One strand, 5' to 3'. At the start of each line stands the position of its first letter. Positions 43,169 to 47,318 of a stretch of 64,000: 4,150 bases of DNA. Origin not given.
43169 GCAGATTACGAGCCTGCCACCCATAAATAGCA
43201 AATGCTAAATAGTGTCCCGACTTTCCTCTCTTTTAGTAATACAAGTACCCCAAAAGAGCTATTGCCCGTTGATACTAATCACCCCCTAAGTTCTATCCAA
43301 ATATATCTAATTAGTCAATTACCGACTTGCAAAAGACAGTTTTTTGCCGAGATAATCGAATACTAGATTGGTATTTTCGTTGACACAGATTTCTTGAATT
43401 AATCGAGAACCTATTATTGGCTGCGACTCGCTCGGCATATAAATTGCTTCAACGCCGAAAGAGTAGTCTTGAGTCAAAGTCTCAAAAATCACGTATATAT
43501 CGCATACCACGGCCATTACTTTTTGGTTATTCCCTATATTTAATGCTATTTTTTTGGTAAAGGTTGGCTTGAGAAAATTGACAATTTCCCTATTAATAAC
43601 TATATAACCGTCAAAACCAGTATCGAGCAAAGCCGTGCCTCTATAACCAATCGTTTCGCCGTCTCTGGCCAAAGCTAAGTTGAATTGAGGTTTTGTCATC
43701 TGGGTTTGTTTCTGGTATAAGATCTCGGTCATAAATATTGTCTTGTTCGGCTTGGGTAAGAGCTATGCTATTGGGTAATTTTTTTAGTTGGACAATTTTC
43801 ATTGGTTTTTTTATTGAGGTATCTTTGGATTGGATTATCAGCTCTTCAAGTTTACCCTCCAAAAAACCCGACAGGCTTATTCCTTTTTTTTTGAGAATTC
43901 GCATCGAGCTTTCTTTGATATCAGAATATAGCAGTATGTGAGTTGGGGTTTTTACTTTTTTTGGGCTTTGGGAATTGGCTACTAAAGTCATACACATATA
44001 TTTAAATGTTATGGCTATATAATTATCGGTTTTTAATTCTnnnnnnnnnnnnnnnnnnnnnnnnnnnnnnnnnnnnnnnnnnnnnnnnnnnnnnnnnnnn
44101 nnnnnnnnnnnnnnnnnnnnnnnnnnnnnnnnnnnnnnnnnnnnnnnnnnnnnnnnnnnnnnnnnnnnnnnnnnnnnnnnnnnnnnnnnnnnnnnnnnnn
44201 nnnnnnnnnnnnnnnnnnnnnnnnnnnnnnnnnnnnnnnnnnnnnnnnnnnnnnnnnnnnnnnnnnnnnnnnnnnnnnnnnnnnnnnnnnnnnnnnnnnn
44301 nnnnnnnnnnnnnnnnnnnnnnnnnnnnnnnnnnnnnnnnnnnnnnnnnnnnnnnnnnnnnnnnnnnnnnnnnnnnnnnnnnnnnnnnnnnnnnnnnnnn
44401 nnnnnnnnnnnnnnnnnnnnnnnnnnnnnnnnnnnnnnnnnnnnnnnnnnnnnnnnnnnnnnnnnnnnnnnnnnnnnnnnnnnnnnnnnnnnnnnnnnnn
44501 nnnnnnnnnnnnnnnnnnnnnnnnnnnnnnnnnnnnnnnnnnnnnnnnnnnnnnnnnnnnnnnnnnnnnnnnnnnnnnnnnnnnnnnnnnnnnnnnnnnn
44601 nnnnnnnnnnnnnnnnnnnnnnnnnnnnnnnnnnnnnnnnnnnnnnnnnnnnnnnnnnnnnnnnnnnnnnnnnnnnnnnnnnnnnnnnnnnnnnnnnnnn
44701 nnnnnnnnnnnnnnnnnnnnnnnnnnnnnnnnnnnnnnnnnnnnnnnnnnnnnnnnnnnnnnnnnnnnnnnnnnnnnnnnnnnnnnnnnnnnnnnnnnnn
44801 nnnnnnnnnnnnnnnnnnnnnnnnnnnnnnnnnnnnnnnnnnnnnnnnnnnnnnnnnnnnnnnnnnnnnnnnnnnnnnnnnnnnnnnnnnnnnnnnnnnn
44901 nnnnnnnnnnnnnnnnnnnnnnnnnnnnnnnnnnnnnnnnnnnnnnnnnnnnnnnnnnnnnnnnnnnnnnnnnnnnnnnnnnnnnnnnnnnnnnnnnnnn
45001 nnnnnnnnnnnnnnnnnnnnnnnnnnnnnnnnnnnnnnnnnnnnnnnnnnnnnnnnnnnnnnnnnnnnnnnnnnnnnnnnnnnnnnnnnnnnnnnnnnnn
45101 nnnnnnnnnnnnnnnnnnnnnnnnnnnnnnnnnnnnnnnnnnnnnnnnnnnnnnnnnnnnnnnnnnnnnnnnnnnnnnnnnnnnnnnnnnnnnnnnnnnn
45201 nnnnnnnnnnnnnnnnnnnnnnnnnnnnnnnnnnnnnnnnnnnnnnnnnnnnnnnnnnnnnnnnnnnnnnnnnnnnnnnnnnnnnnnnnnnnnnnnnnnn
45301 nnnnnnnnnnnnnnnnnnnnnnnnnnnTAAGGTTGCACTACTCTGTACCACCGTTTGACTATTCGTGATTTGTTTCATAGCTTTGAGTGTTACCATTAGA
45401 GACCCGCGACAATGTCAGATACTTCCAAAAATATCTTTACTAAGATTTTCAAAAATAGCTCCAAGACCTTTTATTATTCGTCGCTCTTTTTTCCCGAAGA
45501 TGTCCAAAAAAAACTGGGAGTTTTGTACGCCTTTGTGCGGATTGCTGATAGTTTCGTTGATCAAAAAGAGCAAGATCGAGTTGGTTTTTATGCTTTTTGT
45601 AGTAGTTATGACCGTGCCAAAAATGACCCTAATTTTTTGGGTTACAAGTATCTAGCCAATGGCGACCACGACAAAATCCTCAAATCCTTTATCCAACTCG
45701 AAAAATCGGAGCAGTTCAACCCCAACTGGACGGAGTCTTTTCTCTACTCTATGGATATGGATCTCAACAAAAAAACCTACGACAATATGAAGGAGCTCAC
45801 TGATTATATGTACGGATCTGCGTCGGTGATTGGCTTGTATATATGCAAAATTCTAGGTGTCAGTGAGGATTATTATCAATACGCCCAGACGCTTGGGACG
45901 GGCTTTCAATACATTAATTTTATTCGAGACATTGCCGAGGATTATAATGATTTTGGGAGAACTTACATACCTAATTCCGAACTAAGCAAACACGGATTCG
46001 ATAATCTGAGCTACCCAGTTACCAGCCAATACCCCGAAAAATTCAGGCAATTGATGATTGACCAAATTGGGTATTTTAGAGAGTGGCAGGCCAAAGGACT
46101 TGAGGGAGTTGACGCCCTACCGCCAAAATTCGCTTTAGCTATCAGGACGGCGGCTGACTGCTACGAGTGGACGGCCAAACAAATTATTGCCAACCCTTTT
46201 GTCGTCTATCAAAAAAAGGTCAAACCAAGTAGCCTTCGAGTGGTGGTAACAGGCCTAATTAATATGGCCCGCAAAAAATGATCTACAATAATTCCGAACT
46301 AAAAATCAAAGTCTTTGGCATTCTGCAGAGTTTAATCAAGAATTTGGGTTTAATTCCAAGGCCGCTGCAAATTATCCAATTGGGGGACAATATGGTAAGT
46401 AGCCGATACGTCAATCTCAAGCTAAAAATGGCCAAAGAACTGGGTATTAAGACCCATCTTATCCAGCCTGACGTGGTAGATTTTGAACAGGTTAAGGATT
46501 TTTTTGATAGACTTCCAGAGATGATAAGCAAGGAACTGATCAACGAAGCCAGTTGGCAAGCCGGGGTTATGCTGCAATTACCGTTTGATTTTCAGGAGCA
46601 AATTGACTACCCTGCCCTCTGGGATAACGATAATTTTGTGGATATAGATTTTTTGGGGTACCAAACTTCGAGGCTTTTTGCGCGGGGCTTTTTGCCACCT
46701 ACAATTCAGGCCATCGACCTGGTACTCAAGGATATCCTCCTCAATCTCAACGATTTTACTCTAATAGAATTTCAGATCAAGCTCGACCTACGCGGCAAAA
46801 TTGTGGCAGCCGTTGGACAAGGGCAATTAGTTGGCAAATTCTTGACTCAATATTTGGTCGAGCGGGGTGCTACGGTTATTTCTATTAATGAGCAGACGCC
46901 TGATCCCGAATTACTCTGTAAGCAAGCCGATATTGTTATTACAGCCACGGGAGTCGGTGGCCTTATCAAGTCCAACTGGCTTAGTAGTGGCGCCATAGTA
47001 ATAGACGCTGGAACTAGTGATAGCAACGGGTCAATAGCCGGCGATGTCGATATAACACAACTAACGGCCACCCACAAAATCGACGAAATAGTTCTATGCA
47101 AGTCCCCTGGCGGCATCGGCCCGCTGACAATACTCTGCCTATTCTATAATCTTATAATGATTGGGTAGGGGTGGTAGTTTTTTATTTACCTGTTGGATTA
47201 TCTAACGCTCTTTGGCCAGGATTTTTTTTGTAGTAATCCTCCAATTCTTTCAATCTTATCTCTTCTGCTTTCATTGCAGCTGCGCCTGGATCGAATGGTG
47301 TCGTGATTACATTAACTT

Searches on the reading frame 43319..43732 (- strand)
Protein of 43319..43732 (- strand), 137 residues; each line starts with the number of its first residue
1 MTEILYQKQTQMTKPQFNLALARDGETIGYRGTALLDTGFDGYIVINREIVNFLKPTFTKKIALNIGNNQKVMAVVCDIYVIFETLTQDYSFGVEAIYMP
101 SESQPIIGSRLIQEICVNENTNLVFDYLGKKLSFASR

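Call 16: find_encoding_contigs(protein=window:43319-43732:-, flank=10000, max_places=10)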
Protein window:43319-43732:- (137 aa): no gene with exactly this product is on record in the collection.

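Call 17: search_protein_families(library=pfam, proteins=[window:43319-43732:-])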
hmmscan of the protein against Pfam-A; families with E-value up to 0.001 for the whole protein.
window:43319-43732:- (137 aa): 0 families

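Call 55: find_homologous_proteins(query=window:43319-43732:-, max_evalue=0.00001)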
Query window:43319-43732:- (137 aa): 1 proteins with E <= 0.00001 among 4 candidates.
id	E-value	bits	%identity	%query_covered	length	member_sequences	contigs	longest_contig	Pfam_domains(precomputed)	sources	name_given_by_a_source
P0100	1.4e-74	266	97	92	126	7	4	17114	-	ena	-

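Call 56: find_encoding_contigs(protein=P0100, flank=10000, max_places=10)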
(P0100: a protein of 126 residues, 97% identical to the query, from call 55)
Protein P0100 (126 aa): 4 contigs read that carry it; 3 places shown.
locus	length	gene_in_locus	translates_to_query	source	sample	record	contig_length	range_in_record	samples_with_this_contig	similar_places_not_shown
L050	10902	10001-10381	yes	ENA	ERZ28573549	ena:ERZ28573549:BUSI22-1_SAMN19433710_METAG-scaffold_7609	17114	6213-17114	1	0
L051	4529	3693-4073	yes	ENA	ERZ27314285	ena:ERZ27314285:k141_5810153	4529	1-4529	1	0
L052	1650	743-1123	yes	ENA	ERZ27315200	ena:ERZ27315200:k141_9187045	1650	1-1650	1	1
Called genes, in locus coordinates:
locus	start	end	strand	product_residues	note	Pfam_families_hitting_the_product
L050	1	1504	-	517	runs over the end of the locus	PF10102:DUF2341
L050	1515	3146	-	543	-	-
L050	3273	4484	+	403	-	PF02353:CMAS, PF13489:Methyltransf_23, PF08241:Methyltransf_11, PF13649:Methyltransf_25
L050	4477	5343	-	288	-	PF02424:ApbE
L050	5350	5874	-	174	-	-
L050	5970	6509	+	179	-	-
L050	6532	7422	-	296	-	PF02882:THF_DHG_CYH_C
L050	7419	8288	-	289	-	PF00494:SQS_PSY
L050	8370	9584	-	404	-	-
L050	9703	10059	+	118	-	-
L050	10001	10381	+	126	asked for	-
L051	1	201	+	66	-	?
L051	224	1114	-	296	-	PF02882:THF_DHG_CYH_C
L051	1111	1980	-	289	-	PF00494:SQS_PSY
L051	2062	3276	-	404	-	-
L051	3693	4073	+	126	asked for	-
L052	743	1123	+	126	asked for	-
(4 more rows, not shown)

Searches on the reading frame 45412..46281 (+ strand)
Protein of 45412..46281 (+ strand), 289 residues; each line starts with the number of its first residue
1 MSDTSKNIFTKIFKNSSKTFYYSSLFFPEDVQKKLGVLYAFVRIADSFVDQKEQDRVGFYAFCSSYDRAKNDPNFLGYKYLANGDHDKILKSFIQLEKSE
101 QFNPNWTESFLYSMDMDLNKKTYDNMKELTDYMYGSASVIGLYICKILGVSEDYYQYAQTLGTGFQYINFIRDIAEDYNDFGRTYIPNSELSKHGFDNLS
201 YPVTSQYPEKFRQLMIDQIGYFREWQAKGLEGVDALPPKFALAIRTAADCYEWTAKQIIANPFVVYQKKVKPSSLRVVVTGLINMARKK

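Call 17: search_protein_families(library=pfam, proteins=[window:45412-46281:+])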
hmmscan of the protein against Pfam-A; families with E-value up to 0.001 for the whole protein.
window:45412-46281:+ (289 aa): 1 family
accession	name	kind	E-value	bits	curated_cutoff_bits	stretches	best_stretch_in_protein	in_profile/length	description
PF00494.24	SQS_PSY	-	2e-48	165.8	26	1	14-274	2-261/263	Squalene/phytoene synthase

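Call 43: find_encoding_contigs(protein=window:45412-46281:+, flank=10000, max_places=6)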
Protein window:45412-46281:+ (289 aa): 1 contig read that carries it; 1 place shown.
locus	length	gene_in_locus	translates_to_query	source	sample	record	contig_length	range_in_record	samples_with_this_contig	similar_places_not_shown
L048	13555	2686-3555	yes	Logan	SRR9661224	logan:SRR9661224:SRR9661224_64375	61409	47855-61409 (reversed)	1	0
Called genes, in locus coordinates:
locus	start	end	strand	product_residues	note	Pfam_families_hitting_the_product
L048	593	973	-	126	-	-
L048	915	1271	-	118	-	-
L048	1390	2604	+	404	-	-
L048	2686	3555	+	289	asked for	PF00494:SQS_PSY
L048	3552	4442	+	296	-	PF00763:THF_DHG_CYH (faint), PF02882:THF_DHG_CYH_C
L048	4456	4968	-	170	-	-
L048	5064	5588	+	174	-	-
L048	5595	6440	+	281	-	PF02424:ApbE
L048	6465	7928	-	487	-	PF07693:KAP_NTPase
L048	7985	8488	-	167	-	-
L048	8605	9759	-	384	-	PF02353:CMAS, PF13489:Methyltransf_23, PF08241:Methyltransf_11, PF13649:Methyltransf_25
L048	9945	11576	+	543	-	-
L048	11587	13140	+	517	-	PF10102:DUF2341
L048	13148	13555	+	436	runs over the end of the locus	PF03816:LytR_cpsA_psr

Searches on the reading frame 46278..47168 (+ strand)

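Call 17: search_protein_families(library=pfam, proteins=[window:46278-47168:+])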
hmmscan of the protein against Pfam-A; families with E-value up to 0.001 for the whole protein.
window:46278-47168:+ (296 aa): 2 families
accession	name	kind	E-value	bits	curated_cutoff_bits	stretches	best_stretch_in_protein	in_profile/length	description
PF02882.25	THF_DHG_CYH_C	-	1.2e-28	99.9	27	1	167-294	30-154/160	Tetrahydrofolate dehydrogenase/cyclohydrolase, NAD(P)-binding domain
PF00763.28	THF_DHG_CYH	-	3.3e-05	24.6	32.8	1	25-110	26-100/115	Tetrahydrofolate dehydrogenase/cyclohydrolase, catalytic domain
